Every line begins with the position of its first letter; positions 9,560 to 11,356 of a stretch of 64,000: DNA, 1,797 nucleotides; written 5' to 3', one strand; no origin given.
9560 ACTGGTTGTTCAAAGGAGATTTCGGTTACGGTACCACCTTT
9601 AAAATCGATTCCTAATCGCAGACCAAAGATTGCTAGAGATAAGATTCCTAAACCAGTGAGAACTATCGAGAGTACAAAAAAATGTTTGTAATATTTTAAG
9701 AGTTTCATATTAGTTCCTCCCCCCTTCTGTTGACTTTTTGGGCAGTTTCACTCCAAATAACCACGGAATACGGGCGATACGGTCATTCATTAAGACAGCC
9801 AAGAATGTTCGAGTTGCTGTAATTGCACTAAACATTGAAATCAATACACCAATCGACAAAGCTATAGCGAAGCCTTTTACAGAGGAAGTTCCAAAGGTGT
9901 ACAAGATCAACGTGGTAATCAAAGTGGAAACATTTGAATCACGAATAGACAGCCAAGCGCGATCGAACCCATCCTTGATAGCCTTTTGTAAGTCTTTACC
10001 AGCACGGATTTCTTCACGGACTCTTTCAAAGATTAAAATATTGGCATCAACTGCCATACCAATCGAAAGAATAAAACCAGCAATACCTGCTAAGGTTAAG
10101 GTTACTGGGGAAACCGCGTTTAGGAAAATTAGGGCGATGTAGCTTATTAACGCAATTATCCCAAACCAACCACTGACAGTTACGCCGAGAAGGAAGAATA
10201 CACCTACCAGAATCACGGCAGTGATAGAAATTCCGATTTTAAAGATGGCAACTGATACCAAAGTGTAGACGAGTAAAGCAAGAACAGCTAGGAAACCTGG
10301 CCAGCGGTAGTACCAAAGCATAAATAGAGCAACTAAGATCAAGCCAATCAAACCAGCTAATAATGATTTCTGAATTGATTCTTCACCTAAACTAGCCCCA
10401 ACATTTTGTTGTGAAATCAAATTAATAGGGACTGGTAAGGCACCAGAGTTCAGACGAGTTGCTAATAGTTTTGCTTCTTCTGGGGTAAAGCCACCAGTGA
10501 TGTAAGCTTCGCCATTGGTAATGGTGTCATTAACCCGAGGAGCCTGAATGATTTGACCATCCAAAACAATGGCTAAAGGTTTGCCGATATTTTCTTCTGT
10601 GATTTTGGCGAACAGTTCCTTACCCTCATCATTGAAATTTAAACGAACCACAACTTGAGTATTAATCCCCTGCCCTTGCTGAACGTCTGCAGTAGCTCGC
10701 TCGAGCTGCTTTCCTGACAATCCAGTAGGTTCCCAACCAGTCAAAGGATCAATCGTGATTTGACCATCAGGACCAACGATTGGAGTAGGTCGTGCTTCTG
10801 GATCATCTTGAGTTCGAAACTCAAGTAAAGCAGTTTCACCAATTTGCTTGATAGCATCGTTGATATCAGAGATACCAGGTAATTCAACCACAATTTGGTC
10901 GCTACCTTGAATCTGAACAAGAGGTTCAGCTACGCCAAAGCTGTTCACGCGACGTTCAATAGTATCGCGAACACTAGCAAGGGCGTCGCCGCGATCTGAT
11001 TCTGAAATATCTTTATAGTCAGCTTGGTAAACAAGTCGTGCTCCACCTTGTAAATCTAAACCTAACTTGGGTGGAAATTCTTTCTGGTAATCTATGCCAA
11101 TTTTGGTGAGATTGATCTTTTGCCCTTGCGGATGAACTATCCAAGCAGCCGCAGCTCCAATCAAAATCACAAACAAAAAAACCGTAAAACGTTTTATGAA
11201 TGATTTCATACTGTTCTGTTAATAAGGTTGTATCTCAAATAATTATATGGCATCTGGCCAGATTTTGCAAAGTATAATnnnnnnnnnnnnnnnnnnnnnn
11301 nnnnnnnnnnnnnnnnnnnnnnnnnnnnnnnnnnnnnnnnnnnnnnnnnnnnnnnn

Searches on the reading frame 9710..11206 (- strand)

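Call 69: search_protein_families(library=pfam, proteins=[window:9710-11206:-], max_evalue=0.00001)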
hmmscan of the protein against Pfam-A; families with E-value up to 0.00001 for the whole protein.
window:9710-11206:- (498 aa): 4 families
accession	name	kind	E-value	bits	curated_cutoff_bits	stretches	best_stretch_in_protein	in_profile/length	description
PF22599.2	SecDF_P1_head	-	1.3e-28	99.6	27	1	162-259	20-114/114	SecDF, P1 head subdomain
PF21760.3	SecD_1st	-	3.9e-23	81.1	27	1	79-135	4-60/60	Protein translocase subunit SecDF, P1 domain, N-terminal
PF02355.23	SecD_SecF_C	-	2.4e-12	47.1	20.5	1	349-472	60-186/189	Protein export membrane protein SecD/SecF, C-terminal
PF03176.21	MMPL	-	2.7e-09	36.9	20.5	1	348-473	182-302/333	MMPL family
